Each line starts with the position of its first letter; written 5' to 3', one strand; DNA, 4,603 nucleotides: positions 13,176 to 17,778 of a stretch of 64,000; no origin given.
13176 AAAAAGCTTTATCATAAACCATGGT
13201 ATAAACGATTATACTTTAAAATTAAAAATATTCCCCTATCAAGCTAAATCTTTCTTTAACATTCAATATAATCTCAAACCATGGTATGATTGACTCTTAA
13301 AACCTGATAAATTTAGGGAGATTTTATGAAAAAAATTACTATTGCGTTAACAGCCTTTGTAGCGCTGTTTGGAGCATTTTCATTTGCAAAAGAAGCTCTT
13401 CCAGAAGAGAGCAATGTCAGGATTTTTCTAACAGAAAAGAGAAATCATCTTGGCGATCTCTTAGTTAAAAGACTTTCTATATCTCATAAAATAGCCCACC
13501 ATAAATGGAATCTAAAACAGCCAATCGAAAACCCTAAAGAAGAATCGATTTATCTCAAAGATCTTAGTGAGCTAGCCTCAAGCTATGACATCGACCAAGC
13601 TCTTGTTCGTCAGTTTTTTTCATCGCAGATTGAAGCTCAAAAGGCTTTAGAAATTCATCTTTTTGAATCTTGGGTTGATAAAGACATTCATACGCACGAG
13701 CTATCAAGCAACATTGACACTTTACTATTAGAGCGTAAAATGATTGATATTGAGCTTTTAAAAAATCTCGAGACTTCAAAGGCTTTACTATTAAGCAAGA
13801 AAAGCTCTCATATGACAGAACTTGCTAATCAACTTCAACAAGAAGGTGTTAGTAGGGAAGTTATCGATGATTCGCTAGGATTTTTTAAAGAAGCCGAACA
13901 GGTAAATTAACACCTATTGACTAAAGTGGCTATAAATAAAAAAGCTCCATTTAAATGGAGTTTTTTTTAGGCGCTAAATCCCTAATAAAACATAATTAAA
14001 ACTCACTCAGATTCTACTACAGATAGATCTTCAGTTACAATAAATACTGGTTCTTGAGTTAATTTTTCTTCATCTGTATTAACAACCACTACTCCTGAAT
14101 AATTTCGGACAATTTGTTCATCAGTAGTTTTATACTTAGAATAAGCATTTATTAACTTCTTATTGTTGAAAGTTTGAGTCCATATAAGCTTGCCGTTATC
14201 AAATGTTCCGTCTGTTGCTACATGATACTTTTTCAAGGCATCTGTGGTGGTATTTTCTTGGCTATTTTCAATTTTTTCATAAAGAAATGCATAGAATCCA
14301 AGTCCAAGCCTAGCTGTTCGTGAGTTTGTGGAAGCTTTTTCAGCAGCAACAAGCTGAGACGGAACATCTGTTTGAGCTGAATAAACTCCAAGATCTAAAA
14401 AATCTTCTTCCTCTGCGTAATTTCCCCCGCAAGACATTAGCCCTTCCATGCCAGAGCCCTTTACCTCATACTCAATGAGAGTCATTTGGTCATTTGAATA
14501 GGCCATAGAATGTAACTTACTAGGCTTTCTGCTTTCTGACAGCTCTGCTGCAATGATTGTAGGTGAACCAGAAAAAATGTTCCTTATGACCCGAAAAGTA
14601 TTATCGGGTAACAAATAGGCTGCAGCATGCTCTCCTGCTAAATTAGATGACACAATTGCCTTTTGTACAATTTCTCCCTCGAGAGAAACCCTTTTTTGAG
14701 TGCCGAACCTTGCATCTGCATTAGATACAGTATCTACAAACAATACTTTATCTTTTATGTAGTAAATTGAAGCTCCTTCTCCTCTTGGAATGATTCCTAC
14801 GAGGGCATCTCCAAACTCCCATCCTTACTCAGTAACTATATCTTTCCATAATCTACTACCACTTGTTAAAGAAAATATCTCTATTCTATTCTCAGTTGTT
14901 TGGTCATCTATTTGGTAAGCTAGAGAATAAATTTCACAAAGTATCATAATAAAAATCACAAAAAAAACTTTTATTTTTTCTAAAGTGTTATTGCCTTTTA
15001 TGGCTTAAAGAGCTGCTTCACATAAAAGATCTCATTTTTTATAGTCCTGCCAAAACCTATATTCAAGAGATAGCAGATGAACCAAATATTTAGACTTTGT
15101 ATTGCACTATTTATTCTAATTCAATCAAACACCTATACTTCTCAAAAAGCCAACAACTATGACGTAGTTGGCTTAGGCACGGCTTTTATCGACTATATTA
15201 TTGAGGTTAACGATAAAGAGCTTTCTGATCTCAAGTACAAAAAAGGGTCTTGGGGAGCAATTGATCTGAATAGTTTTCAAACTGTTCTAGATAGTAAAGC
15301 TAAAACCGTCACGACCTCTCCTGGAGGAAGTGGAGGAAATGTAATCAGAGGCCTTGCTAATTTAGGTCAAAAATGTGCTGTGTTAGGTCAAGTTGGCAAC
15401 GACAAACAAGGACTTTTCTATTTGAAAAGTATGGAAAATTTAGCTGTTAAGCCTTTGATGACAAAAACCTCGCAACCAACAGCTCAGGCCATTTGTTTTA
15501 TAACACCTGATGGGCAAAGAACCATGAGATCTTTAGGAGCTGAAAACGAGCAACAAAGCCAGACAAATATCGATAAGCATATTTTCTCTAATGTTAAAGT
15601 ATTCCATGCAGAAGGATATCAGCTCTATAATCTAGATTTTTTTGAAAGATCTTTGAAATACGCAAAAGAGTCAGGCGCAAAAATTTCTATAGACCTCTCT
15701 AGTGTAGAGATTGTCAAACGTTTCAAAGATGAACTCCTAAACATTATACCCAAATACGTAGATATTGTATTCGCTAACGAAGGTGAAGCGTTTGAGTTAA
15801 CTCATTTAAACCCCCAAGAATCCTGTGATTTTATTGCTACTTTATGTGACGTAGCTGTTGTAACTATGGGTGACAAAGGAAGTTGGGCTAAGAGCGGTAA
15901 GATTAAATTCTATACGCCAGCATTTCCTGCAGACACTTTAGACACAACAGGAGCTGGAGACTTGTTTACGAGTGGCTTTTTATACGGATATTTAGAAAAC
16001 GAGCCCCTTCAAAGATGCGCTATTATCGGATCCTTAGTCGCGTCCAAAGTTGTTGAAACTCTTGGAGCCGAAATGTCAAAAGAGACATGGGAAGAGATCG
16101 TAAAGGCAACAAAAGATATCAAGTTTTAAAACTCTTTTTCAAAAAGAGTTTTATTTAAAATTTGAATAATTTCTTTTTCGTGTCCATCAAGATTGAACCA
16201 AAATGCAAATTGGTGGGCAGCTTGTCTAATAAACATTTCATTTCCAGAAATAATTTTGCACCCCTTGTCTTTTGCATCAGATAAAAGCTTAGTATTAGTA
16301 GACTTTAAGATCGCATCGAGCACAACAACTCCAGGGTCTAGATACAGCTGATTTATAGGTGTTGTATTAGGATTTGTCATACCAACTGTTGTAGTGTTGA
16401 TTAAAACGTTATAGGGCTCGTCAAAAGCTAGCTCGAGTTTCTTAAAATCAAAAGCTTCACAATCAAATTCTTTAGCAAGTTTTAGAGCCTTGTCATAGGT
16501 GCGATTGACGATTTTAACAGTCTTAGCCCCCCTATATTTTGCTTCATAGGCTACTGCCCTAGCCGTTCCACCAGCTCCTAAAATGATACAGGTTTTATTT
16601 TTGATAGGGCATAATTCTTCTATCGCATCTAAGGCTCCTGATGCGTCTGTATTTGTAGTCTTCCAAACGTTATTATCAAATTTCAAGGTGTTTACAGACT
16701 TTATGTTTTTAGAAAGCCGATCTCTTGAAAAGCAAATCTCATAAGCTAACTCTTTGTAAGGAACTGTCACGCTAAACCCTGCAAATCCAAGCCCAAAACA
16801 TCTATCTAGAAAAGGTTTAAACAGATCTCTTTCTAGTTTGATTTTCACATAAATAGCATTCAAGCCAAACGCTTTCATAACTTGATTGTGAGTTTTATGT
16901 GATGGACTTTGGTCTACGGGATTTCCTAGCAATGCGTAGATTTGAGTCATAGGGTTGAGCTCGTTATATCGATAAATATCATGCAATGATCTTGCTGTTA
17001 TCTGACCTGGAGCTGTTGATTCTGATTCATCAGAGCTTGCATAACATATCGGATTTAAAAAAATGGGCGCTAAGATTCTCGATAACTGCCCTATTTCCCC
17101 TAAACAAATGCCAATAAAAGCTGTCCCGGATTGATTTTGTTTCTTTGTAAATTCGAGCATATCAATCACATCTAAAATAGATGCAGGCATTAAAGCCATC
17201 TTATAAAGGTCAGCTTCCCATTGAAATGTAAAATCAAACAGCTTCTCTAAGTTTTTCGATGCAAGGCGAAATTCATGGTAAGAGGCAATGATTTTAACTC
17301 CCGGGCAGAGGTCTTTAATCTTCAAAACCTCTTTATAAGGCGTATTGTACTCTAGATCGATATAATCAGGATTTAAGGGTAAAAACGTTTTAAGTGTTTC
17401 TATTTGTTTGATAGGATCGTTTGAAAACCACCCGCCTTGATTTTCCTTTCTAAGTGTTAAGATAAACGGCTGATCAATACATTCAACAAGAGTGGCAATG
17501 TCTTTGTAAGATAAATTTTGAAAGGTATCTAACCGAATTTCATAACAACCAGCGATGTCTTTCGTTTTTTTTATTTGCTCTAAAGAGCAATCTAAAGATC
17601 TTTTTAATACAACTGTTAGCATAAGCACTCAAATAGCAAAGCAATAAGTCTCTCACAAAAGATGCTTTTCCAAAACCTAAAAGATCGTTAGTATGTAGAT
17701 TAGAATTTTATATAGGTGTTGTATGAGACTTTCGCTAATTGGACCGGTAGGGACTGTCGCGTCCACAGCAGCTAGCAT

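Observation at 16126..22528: Shikimate supraoperon led by a catalytically eroded prephenate-dehydratase-like gene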

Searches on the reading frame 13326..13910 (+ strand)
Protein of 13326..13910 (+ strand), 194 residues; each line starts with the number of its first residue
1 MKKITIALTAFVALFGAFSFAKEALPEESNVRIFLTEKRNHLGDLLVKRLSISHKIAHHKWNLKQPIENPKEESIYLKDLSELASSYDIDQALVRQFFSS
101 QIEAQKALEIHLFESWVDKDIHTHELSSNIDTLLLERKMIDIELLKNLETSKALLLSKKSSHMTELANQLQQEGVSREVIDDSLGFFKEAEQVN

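Call 27: search_protein_families(library=pfam, proteins=[window:13326-13910:+], max_evalue=0.01)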
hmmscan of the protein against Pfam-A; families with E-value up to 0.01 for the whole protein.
window:13326-13910:+ (194 aa): 1 family
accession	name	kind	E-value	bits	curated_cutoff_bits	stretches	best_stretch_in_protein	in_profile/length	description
PF01817.26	CM_2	-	5.1e-09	36.7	27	1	42-109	12-79/80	Chorismate mutase type II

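Call 54: search_solved_structures(query=window:13326-13910:+, max_evalue=1, show_alignments=2)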
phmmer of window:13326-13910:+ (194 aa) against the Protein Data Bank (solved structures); distinct sequences matched with E-value up to 1: 11.
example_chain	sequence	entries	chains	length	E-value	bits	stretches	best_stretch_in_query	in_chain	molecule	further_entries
6cnz_A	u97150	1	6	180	4.2e-10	43.4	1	44-116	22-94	Chorismate mutase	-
2f6l_A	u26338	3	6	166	1.1e-05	29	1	41-117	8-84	Chorismate mutase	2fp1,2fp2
2ao2_A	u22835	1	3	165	1.2e-05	29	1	41-117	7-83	Chorismate mutase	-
9bt3_A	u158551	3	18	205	1.4e-05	28.8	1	41-117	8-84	Secreted chorismate mutase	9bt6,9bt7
8cq3_A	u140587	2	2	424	2.5e-05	27.9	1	42-145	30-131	chorismate mutase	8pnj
8cq6_A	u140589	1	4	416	6.1e-05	26.7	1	46-155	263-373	chorismate mutase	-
8cq4_A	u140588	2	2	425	7e-05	26.5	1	48-158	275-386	Bifunctional cyclohexadienyl dehydratase/chorismate mutase from Janthinobacterium sp. HH01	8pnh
5ts9_A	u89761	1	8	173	0.00012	25.7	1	46-118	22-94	Chorismate mutase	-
2gtv_X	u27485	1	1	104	0.02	18.5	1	44-115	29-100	chorismate mutase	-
6al9_A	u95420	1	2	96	0.028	18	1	30-86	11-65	Chorismate mutase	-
9rvg_A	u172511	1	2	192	0.032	17.8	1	43-115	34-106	Monofunctional chorismate mutase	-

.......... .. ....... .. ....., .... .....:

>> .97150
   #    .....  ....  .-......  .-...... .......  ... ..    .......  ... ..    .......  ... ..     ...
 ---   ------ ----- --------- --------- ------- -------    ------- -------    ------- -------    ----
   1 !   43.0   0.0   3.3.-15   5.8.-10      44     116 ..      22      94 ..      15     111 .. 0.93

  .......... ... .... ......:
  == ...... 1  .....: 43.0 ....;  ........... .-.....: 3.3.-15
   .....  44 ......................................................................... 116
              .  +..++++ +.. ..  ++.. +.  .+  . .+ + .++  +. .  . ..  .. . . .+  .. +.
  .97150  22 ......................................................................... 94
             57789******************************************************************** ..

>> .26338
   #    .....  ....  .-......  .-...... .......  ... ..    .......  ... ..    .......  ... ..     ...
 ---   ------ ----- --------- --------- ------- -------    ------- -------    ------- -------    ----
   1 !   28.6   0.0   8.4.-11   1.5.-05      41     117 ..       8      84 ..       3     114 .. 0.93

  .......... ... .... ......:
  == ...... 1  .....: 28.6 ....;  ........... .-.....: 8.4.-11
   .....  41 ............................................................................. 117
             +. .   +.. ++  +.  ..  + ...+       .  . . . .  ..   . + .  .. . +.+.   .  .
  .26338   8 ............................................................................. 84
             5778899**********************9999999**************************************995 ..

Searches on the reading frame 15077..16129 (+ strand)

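Call 3: search_protein_families(library=pfam, proteins=[window:15077-16129:+], max_evalue=1)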
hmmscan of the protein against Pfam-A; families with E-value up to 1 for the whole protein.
window:15077-16129:+ (350 aa): 2 families
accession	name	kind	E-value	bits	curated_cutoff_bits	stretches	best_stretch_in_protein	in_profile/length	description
PF00294.29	PfkB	-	3e-46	158.6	25.8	1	63-337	13-301/302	pfkB family carbohydrate kinase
PF25270.1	Khk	-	0.18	11.4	35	0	273-328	295-349/365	Prokaryotic ketohexokinase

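Call 4: search_protein_families(library=ncbifam, proteins=[window:15077-16129:+], max_evalue=1)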
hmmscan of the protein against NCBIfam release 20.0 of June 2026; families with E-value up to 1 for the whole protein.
window:15077-16129:+ (350 aa): 26 families (the best 25 are shown)
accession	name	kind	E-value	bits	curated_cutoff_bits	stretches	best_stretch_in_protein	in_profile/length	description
TIGR04382.1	myo_inos_iolC_N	equivalog_domain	1.1e-27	97.1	300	1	61-342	11-306/309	5-dehydro-2-deoxygluconokinase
TIGR02152.1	D_ribokin_bact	equivalog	4.4e-24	85.4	299.65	1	74-341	26-296/298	ribokinase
NF053626.1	RibKinHalex1628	equivalog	2.4e-23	83.1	330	1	77-330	32-277/293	ATP-dependent ribose-1-phosphate kinase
NF041134.1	R1P_kin_Thcocales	equivalog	4e-23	82.2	500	1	74-349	28-286/291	ADP-dependent ribose-1-phosphate kinase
NF007321.0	PRK09813.1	equivalog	5.3e-18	65.4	247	1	79-331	20-260/261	fructoselysine 6-kinase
NF041164.1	NucKinThplmales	equivalog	2.1e-17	63.2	450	1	74-349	29-294/295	nucleoside kinase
TIGR03168.1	1-PFK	subfamily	3.9e-16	58.8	216.4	1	63-340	15-297/305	hexose kinase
NF006957.1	PRK09434.1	equivalog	1.2e-15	57.8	450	1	76-312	20-267/302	fructokinase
NF008353.0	PRK11142.1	equivalog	2.4e-15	56.8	341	1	77-342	33-300/307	ribokinase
TIGR03828.1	pfkB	equivalog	8.6e-15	54.5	292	1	64-336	16-292/305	1-phosphofructokinase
TIGR02198.1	rfaE_dom_I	equivalog_domain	9.8e-15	54.5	345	1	75-335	40-306/315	D-glycero-beta-D-manno-heptose-7-phosphate kinase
NF040938.1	KDG_KDGal_kin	equivalog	7.4e-13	48.3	400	1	83-330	30-288/305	bifunctional 2-dehydro-3-deoxygluconokinase/2-dehydro-3-deoxygalactonokinase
NF047869.1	myo_kin_aldol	exception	1.6e-10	39.9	600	2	75-121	31-77/586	bifunctional 5-dehydro-2-deoxygluconokinase/5-dehydro-2-deoxyphosphogluconate aldolase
NF041320.1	pfkB_Halo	equivalog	2.1e-10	40.5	400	2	259-335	210-286/302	1-phosphofructokinase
NF049991.1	TagKinase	equivalog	1.3e-09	37.3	420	1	82-313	40-283/321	tagatose kinase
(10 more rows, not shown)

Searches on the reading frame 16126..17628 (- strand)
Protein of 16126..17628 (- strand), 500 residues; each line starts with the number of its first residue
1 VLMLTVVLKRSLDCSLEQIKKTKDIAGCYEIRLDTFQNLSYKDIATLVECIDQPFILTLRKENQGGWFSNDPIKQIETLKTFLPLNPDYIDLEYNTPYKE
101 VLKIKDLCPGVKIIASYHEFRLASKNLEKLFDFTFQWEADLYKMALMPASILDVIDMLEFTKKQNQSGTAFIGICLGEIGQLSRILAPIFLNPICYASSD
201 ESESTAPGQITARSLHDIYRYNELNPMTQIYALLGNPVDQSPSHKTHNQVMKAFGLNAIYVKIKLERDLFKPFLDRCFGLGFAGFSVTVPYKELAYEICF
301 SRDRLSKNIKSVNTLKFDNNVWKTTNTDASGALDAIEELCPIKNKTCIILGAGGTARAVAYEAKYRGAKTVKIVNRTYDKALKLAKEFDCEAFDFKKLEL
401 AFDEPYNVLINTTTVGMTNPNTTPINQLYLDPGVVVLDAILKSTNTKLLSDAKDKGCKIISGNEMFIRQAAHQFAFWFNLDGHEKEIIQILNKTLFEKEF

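Call 3: search_protein_families(library=pfam, proteins=[window:16126-17628:-], max_evalue=1)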
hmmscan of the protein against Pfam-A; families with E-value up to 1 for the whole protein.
window:16126-17628:- (500 aa): 7 families
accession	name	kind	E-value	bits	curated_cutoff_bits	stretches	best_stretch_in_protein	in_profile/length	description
PF01487.21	DHquinase_I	-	6e-39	134.9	22.2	1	9-219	6-230/230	Type I 3-dehydroquinase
PF08501.16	Shikimate_dh_N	-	2.1e-17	63.5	27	1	233-315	1-83/83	Shikimate dehydrogenase substrate binding domain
PF01488.26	Shikimate_DH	-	5.5e-09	36.7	24.3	1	341-411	9-81/138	Shikimate / quinate 5-dehydrogenase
PF18317.6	SDH_C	-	0.00064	19.8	25.8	1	464-481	3-20/31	Shikimate 5'-dehydrogenase C-terminal domain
PF03807.23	F420_oxidored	-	0.01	16.9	21.6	1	349-400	4-56/94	NADP oxidoreductase coenzyme F420-dependent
PF03435.24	Sacchrp_dh_NADP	-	0.027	15.3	25.1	1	348-413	2-49/129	Saccharopine dehydrogenase NADP binding domain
PF01408.29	GFO_IDH_MocA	-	0.063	14.4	24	1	347-403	3-59/120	Oxidoreductase family, NAD-binding Rossmann fold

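Call 4: search_protein_families(library=ncbifam, proteins=[window:16126-17628:-], max_evalue=1)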
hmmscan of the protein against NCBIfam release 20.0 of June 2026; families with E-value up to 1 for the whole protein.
window:16126-17628:- (500 aa): 32 families (the best 25 are shown)
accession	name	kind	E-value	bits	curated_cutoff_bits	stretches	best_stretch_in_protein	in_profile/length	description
NF006802.0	PRK09310.1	equivalog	4.7e-83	279.6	598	1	16-480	15-456/477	bifunctional 3-dehydroquinate dehydratase/shikimate dehydrogenase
TIGR00507.1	aroE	equivalog_domain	1.9e-63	214.1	200.2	1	230-493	2-267/270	shikimate dehydrogenase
NF001319.0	PRK00258.3-3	equivalog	6.7e-55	186.1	252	1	227-496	5-275/279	shikimate dehydrogenase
NF001312.0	PRK00258.1-4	equivalog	5e-48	163.8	295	1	231-480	12-266/285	shikimate dehydrogenase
NF001310.0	PRK00258.1-2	equivalog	1.8e-46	158.6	221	1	228-495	2-276/279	shikimate dehydrogenase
NF001316.0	PRK00258.2-5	equivalog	1.4e-45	155.6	247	1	229-495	2-261/263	shikimate dehydrogenase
NF001314.0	PRK00258.2-2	equivalog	8.8e-44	149.7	248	1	226-482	5-274/290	shikimate dehydrogenase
NF001322.0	PRK00258.3-6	equivalog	3.7e-42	144.5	285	1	229-485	6-257/272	shikimate dehydrogenase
NF001311.0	PRK00258.1-3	equivalog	8.8e-42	143.2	235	1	232-482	9-260/279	shikimate dehydrogenase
TIGR01093.1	aroD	equivalog_domain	4.1e-35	121.9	139.3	1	7-218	6-228/229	type I 3-dehydroquinate dehydratase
NF009201.0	PRK12549.1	subfamily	2e-31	109.2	235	1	231-485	10-274/286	shikimate dehydrogenase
NF009200.0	PRK12548.1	subfamily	4.5e-30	105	432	1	224-486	5-282/289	shikimate dehydrogenase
NF001313.0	PRK00258.2-1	equivalog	2.4e-29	102.8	431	1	225-491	6-286/290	shikimate dehydrogenase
NF009390.0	PRK12749.1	equivalog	2.5e-29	102.6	349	1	231-481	10-274/288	quinate/shikimate dehydrogenase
TIGR01809.1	Shik-DH-AROM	equivalog_domain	4.3e-29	101.5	196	1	231-487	8-278/282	shikimate dehydrogenase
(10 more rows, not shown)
